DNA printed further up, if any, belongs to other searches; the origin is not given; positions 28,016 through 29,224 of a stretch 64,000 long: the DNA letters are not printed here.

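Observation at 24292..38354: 14-kb tRNA-Lys island with a phage-satellite-like gene set, not a normal prophage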

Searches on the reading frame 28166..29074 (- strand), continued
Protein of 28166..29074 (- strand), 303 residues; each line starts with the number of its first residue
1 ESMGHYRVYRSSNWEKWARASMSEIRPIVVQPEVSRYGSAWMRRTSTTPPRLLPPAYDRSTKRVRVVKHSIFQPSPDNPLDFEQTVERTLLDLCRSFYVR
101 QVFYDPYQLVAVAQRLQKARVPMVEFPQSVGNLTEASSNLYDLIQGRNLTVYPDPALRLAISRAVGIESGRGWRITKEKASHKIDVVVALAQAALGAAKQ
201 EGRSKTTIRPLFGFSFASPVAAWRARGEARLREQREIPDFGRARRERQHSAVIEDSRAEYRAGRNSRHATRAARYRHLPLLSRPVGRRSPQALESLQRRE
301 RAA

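Call 54: find_encoding_contigs(protein=P0128, flank=10000, max_places=1)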
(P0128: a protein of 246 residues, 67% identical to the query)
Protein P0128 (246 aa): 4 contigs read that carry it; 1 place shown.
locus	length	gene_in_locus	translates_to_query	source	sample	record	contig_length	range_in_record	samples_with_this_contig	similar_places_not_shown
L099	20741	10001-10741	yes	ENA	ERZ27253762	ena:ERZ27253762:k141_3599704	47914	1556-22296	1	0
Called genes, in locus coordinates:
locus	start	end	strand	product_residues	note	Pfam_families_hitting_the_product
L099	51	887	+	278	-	-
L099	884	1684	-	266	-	PF00561:Abhydrolase_1, PF00975:Thioesterase, PF12146:Hydrolase_4, PF12697:Abhydrolase_6, PF03096:Ndr (weak)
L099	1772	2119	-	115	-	PF05534:HicB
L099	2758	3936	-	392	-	PF00589:Phage_integrase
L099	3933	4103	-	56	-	-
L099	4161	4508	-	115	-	PF12728:HTH_17 (weak)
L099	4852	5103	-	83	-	-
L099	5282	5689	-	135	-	-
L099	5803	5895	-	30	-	-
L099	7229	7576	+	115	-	-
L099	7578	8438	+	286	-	PF09250:Prim-Pol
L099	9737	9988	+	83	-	-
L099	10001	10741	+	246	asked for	-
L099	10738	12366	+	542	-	PF20441:TerL_nuclease (weak)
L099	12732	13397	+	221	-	-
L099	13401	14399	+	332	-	-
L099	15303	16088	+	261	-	-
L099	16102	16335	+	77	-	-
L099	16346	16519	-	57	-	-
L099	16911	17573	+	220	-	PF00440:TetR_N, PF17932:TetR_C_24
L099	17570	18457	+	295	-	PF25919:BSH_CusB (faint), PF25997:BSH_YhbJ (faint), PF25917:BSH_RND, PF25973:BSH_CzcB, PF25885:HH_EMRA (weak), PF25876:HH_MFP_RND, PF25954:Beta-barrel_RND_2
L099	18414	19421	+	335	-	PF00005:ABC_tran, PF13304:AAA_21 (faint), PF13732:DrrA1-3_C (weak)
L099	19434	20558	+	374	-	PF12698:ABC2_membrane_3, PF01061:ABC2_membrane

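Call 55: find_encoding_contigs(protein=P0123, flank=10000, max_places=1)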
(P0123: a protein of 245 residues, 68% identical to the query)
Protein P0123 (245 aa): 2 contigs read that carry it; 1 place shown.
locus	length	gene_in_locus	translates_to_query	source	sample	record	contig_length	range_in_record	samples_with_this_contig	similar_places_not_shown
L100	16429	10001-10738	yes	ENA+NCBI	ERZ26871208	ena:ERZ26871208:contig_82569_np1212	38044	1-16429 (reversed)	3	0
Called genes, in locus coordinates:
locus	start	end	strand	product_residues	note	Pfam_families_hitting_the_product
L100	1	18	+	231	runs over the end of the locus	PF01895:PhoU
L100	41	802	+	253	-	PF00072:Response_reg, PF00486:Trans_reg_C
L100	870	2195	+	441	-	PF00512:HisKA, PF02518:HATPase_c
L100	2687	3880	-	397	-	PF00589:Phage_integrase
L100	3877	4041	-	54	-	-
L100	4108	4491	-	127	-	PF12728:HTH_17 (weak)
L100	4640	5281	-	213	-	-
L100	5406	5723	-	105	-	-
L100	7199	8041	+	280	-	PF09250:Prim-Pol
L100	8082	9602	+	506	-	PF08706:D5_N, PF19263:DUF5906 (weak), PF03288:Pox_D5 (weak)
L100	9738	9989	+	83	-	-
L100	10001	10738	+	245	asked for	-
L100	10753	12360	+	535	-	PF20441:TerL_nuclease (weak)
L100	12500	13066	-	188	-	-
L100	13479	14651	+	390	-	PF13391:HNH_2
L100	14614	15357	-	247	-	PF00145:DNA_methylase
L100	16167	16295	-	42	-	-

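Call 56: find_encoding_contigs(protein=P0126, flank=10000, max_places=1)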
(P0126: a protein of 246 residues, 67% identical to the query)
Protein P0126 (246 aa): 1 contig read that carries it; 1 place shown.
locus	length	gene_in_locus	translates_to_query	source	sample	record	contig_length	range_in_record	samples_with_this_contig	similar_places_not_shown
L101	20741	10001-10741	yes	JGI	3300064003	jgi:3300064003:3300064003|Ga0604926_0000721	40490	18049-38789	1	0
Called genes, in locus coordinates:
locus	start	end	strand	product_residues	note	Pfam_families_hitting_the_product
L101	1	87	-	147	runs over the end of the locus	-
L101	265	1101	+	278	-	-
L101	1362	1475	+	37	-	-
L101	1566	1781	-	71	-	-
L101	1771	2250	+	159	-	-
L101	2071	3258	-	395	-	PF00589:Phage_integrase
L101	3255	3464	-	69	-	-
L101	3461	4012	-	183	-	-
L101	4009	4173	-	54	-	-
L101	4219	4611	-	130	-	-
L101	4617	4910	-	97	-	-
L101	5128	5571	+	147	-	-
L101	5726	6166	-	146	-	-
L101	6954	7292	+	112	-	-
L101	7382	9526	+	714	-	PF12965:DUF3854, PF05272:VapE-like_dom, PF19263:DUF5906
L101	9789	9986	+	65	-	-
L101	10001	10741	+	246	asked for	-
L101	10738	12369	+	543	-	PF03354:TerL_ATPase, PF20441:TerL_nuclease (weak)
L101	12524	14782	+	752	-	PF01555:N6_N4_Mtase, PF01170:UPF0020 (faint)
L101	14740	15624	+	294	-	-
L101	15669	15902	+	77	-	-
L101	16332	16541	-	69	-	-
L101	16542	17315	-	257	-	-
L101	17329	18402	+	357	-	-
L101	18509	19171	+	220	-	PF00440:TetR_N, PF17932:TetR_C_24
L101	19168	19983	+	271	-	PF25919:BSH_CusB (faint), PF25917:BSH_RND, PF25973:BSH_CzcB, PF25876:HH_MFP_RND (weak)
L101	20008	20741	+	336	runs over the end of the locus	PF00005:ABC_tran, PF13304:AAA_21 (faint), PF13732:DrrA1-3_C (weak)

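Call 60: search_protein_families(library=pfam, max_evalue=0.05, proteins=[L101:3258-3464:-, L101:3464-4012:-, L101:4012-4173:-, L101:4222-4611:-, L101:4620-4910:-, L101:5128-5568:+, L101:5729-6166:-, L101:6954-7289:+, L101:9789-9983:+, L101:14740-15621:+])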
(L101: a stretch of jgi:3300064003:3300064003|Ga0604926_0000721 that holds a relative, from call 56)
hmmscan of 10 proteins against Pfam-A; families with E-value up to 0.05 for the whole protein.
L101:3258-3464:- (69 aa): 0 families

L101:3464-4012:- (183 aa): 0 families

L101:4012-4173:- (54 aa): 3 families
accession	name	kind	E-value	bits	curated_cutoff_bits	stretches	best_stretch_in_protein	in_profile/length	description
PF23807.1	RHH_10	-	0.00095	19.8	27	1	6-51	20-65/84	Ribbon-helix-helix protein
PF13820.11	NCOA6_TRADD-N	-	0.0039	17.4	22.5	1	1-44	39-82/144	Nuclear receptor coactivator 6, TRADD-N domain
PF12441.14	CopG_antitoxin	-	0.013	16.6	28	1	9-44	42-77/79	CopG antitoxin of type II toxin-antitoxin system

L101:4222-4611:- (130 aa): 1 family
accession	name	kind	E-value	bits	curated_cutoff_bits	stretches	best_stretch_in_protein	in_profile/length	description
PF12728.13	HTH_17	-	0.00034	21.3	27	1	61-110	1-50/51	Helix-turn-helix domain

L101:4620-4910:- (97 aa): 0 families

L101:5128-5568:+ (147 aa): 0 families

L101:5729-6166:- (146 aa): 1 family
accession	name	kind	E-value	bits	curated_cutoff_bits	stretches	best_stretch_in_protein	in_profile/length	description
PF05119.17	Terminase_4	-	0.003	18.3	24.7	1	56-129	18-96/98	Phage terminase, small subunit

L101:6954-7289:+ (112 aa): 1 family
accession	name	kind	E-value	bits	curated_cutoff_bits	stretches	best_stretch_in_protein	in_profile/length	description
PF12728.13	HTH_17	-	0.0034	18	27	1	27-82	1-49/51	Helix-turn-helix domain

L101:9789-9983:+ (65 aa): 0 families

L101:14740-15621:+ (294 aa): 1 family
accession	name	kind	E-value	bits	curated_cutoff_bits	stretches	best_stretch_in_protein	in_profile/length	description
PF10011.15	DUF2254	-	0.0061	15.8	28.8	1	83-133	119-167/368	Predicted membrane protein (DUF2254)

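Call 61: search_protein_families(library=phrogs, max_evalue=0.01, proteins=[L101:3258-3464:-, L101:3464-4012:-, L101:4012-4173:-, L101:4222-4611:-, L101:4620-4910:-, L101:5128-5568:+, L101:5729-6166:-, L101:6954-7289:+, L101:9789-9983:+, L101:10001-10738:+])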
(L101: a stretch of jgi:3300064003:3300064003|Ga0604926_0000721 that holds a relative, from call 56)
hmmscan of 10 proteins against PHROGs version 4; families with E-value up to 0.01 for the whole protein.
L101:3258-3464:- (69 aa): 0 families

L101:3464-4012:- (183 aa): 0 families

L101:4012-4173:- (54 aa): 4 families
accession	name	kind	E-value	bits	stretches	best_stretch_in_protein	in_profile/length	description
phrog_582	-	transcription regulation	3.7e-06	28.2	1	7-53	55-101/105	Arc-like repressor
phrog_2685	-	other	4.5e-05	24.8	1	11-52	20-61/161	partition protein ATPase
phrog_3178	-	transcription regulation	0.0038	18.6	1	1-45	1-45/125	Arc-like DNA binding domain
phrog_2639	-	transcription regulation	0.0038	18.4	1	5-43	33-71/91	Arc-like repressor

L101:4222-4611:- (130 aa): 1 family
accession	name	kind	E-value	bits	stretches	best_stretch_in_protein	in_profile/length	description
phrog_66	-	integration and excision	1.4e-05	26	1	46-125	78-158/412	excisionase and transcriptional regulator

L101:4620-4910:- (97 aa): 0 families

L101:5128-5568:+ (147 aa): 0 families

L101:5729-6166:- (146 aa): 1 family
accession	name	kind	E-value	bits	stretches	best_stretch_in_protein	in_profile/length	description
phrog_83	-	head and packaging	0.004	17.7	1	55-143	108-201/246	terminase small subunit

L101:6954-7289:+ (112 aa): 0 families

L101:9789-9983:+ (65 aa): 0 families

L101:10001-10738:+ (246 aa): 0 families

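Call 70: predict_structure(alignment_id=A1)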
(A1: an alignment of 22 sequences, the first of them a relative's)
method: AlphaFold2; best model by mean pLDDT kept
length: 250 residues; sequences in the alignment: 22
mean_pLDDT: 77.4   pTM: 0.59
mean pLDDT of the five models: 77.4, 74.7, 73.7, 73.4, 69.8
residues with pLDDT >= 90: 34; 70-90: 158; 50-70: 29; < 50: 29
segments of 3 or more residues with pLDDT < 50: 6-28
pLDDT, mean of each block of 10 residues (from residue 1): 48 41 42 81 90 91 86 87 91 89 81 75 61 79 87 89 85 85 83 89 81 88 83 67 58
secondary structure, 60 per line:
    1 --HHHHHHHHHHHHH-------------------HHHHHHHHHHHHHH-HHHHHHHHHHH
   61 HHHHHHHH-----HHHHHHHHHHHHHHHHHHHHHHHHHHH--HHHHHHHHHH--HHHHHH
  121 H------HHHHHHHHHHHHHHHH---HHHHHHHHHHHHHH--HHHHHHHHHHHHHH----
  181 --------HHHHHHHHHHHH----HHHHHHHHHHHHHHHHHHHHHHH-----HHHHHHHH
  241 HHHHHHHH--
elements in order: H3-15 H35-48 H50-68 H74-100 H103-112 H115-121 H128-143 H147-160 H163-176 H189-200 H205-227 H233-248

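Call 73: fold_search(model_id=the predicted structure, library=pdb)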
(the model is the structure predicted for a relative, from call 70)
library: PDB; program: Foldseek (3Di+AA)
matches with E <= 10: 292; with E <= 0.001: 0
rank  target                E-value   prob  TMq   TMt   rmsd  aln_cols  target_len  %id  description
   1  6z0c_A                1.8e-01  0.51  0.23  0.28  27.7       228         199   13  Structure of in silico modelled artificial Maquette-3 protein (released 2021-03-17)
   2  3cwg_B                1.9e-01  0.77  0.26  0.14  21.7       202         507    8  Unphosphorylated mouse STAT3 core fragment (released 2008-07-01)
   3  6z0c_C                1.9e-01  0.60  0.24  0.29  26.8       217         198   13  Structure of in silico modelled artificial Maquette-3 protein (released 2021-03-17)
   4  5m4y_C                2.3e-01  0.44  0.20  0.26  24.6       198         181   11  Crystal structure of the Sec3/Sso2 complex at 2.20 angstrom resolution (released 2017-02-08)
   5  4jeh_B                3.1e-01  0.18  0.15  0.17  24.9       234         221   11  Crystal Structure of Munc18a and Syntaxin1 lacking N-peptide complex (released 2013-07-17)
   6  6z0c_B                3.7e-01  0.47  0.24  0.29  28.1       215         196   12  Structure of in silico modelled artificial Maquette-3 protein (released 2021-03-17)
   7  1bg1_A                5.7e-01  0.51  0.28  0.14  21.6       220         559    9  TRANSCRIPTION FACTOR STAT3B/DNA COMPLEX (released 1999-01-13)
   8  5vju                  6.6e-01  0.41  0.24  0.30  28.9       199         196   12  De Novo Photosynthetic Reaction Center Protein Variant Equipped with His-Tyr H-bond, Heme B, and Cd(II) ions (released 2018-04-25)
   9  6nuq                  6.6e-01  0.33  0.25  0.14  18.6       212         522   10  Stat3 Core in complex with compound SI109 (released 2019-12-04)
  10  3c98_B                6.6e-01  0.30  0.24  0.26  27.5       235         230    9  Revised structure of the munc18a-syntaxin1 complex (released 2008-03-25)
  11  7xsj_B                6.6e-01  0.28  0.23  0.25  25.9       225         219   12  The structure of the Mint1/Munc18-1/syntaxin-1 complex (released 2022-11-16)
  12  8d9p                  7.3e-01  0.30  0.23  0.28  28.7       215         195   13  De Novo Photosynthetic Reaction Center Protein Equipped with Heme B and Mn(II) cations (released 2022-09-28)
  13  4tql_B                7.3e-01  0.23  0.23  0.24  20.8       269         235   13  Computationally designed three helix bundle (released 2014-10-15)
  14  5ot4_A                7.3e-01  0.14  0.15  0.06  28.6       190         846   17  Structure of the Legionella pneumophila effector RidL (1-866) (released 2017-12-13)
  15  8d9o                  7.6e-01  0.30  0.24  0.29  27.0       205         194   11  De Novo Photosynthetic Reaction Center Protein in Apo-State (released 2022-09-28)
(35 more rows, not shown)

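Call 74: fold_search(model_id=the predicted structure, library=viral)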
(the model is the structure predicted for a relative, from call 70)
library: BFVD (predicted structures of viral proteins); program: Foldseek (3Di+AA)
matches with E <= 10: 259; with E <= 0.001: 0
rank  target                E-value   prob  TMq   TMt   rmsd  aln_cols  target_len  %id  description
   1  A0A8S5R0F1            1.5e-01  0.16  0.14  0.14  26.9       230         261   16  Uncharacterized protein (Fragment) [Myoviridae sp. ctxjh1]
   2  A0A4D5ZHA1            1.6e-01  0.41  0.20  0.24  16.5       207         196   13  (no name in the UniProt tables at hand)
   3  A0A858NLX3            2.2e-01  0.41  0.24  0.19  20.4       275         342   12  (no name in the UniProt tables at hand)
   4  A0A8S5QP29            3.6e-01  0.47  0.28  0.28  33.1       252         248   11  Uncharacterized protein [Siphoviridae sp. ctWhx86]
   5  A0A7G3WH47            3.6e-01  0.11  0.15  0.10  54.0       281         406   14  Uncharacterized protein [Arthronema virus TR020]
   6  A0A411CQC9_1          4.6e-01  0.33  0.25  0.10  43.5       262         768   17  Tape measure protein [Arthrobacter phage Sonali]
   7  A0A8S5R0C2            4.6e-01  0.08  0.13  0.08  19.7       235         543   12  Minor capsid protein [Siphoviridae sp. ctljn1]
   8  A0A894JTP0            6.1e-01  0.33  0.30  0.22  14.3       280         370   12  (no name in the UniProt tables at hand)
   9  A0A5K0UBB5            6.1e-01  0.23  0.22  0.20  29.7       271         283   13  Putative t-snare protein [Yasminevirus sp. GU-2018]
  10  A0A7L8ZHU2            6.1e-01  0.15  0.19  0.15  16.1       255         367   14  Toxic anion resistance protein [Escherichia phage VEcB]
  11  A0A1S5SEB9            7.0e-01  0.15  0.20  0.15  20.2       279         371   11  (no name in the UniProt tables at hand)
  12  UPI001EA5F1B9         7.4e-01  0.13  0.19  0.17  24.4       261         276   11  (no name look-up for this kind of identifier)
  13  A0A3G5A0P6            7.7e-01  0.35  0.25  0.29  15.8       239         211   12  Uncharacterized protein [Harvfovirus sp.]
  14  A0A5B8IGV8            7.7e-01  0.25  0.23  0.08  29.1       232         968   12  Uncharacterized protein [Mimiviridae sp. ChoanoV1]
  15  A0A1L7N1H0            8.1e-01  0.28  0.25  0.28  18.7       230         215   13  Uncharacterized protein [Ralstonia phage RP12]
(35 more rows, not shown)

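Call 76: search_solved_structures(query=A2, max_evalue=10)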
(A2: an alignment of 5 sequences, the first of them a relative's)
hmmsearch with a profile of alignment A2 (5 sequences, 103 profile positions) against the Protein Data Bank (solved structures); distinct sequences matched with E-value up to 10: 7.
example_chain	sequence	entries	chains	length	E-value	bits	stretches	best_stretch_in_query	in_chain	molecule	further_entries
9vyf_H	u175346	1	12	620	0.084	16.1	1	41-94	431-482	Portal protein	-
4o99_A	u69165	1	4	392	0.26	14.5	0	58-77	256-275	Acetyl-CoA acetyltransferase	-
4o9c_A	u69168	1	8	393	0.26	14.5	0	58-77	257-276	Acetyl-CoA acetyltransferase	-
4o9a_A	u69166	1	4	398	0.27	14.5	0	58-77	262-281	Acetyl-CoA acetyltransferase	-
7qep_O6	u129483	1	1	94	0.42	13.8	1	46-91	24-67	60S ribosomal protein L36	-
4ch9_A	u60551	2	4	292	0.67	13.2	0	9-34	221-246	KELCH-LIKE PROTEIN 3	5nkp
3fd9_A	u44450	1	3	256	9.9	9.4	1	46-90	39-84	Uncharacterized protein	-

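Call 77: search_protein_families(library=pfam, alignment_id=A2, max_evalue=1)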
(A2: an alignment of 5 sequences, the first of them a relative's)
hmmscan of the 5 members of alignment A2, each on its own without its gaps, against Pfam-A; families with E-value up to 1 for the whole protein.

A. member 1, L101:5729-6166:- (146 aa): 1 family
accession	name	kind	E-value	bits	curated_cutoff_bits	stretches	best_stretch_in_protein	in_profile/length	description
PF05119.17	Terminase_4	-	0.003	18.3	24.7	1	56-129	18-96/98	Phage terminase, small subunit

B. families by the number of members that match (of 5 scanned): 4 families
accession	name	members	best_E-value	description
PF05119.17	Terminase_4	4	0.003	Phage terminase, small subunit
PF13975.11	gag-asp_proteas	1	0.035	gag-polyprotein putative aspartyl protease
PF23931.1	Terminase_6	1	0.046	Terminase small subunit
PF13650.11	Asp_protease_2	1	0.13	Aspartyl protease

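Call 78: search_protein_families(library=ncbifam, max_evalue=0.01, proteins=[L101:10738-12366:+, L082:4117-6228:+, L101:9789-9983:+])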
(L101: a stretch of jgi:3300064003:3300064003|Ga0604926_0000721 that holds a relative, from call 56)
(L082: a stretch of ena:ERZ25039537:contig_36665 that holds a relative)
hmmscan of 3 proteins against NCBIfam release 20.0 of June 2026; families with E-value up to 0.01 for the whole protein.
L101:10738-12366:+ (543 aa): 0 families

L082:4117-6228:+ (704 aa): 1 family
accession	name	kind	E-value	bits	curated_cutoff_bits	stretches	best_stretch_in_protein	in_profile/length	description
NF049844.1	Res_ParT_toxin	subfamily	0.0035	17.1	110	1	168-275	23-126/147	type II RES/Xre toxin-antitoxin system toxin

L101:9789-9983:+ (65 aa): 0 families

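Call 80: search_dna_similar(query=L101:10738-12366:+, collection=phages, mode=protein, max_rows=12)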
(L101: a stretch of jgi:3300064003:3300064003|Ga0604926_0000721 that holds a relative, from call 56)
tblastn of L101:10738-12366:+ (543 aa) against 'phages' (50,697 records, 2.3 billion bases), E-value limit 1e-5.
Records with a match: 212; places in all: 212; records where one place covers at least 80% of the query: 0.
Best place of each record, by identity: <60% 212.
By first word of the organism name: Paenibacillus 102; Mycobacterium 67; Vibrio 14; Streptomyces 9; Arthrobacter 9; Lomovskayavirus 3; Bacteriophage 2; Marinobacter 1; Pontimonas 1; Christensenellales 1; and 3 more.
By host as written in the record: Mycobacterium smegmatis mc2 155 46; Paenibacillus larvae 37; - 19; Paenibacillus larvae ATCC 9545 17; Paenibacillus larvae NRRL 2605 14; Mycobacterium smegmatis mc2155 10; Paenibacillus larvae 2017 10; Arthrobacter sp. ATCC 21022 9; and 23 more.
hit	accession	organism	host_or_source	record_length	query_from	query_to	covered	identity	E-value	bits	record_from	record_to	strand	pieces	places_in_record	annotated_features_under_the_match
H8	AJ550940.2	Lomovskayavirus BT1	-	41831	74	445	69%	25.6%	4e-11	72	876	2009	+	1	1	33: gp33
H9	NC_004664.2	Streptomyces phage phiBT1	Streptomyces lividans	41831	74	445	69%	25.6%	4e-11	72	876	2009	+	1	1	33: terminase large subunit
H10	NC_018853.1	Streptomyces phage TG1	Streptomyces avermitilis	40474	74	445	69%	25.4%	4e-9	66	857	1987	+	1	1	terminase large subunit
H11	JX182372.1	Streptomyces phage TG1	Streptomyces avermitilis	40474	74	445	69%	25.4%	4e-9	66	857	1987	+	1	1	terminase large subunit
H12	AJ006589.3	Lomovskayavirus C31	-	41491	74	445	69%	25.4%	5e-9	66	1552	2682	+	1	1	33: gp33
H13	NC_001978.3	Lomovskayavirus C31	-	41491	74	445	69%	25.4%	5e-9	66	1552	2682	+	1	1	33: terminase large subunit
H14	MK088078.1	Marinobacter phage AS1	Marinobacter sp. D1S9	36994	66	428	67%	24.7%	1e-13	80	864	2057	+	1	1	terminase large subunit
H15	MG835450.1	Pontimonas phage phiPsal1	Pontimonas salivibrio CL-TW6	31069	66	441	69%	23.6%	3e-12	76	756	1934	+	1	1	large terminase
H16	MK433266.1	Streptomyces phage Shawty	Streptomyces platensis MJ1A1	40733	97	445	64%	25.4%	3e-7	60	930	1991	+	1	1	2: terminase large subunit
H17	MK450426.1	Streptomyces phage Euratis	Streptomyces griseus ATCC 10137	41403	97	445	64%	25.4%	4e-7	59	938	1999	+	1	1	2: terminase large subunit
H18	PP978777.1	Streptomyces phage Samora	Streptomyces baarnensis NRRL B-2842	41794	97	445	64%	24.5%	3e-6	56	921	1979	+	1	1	2: terminase large subunit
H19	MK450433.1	Streptomyces phage Sebastisaurus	Streptomyces xanthochromogenes NRRL ...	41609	97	445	64%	24.4%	7e-7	59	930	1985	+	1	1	2: terminase large subunit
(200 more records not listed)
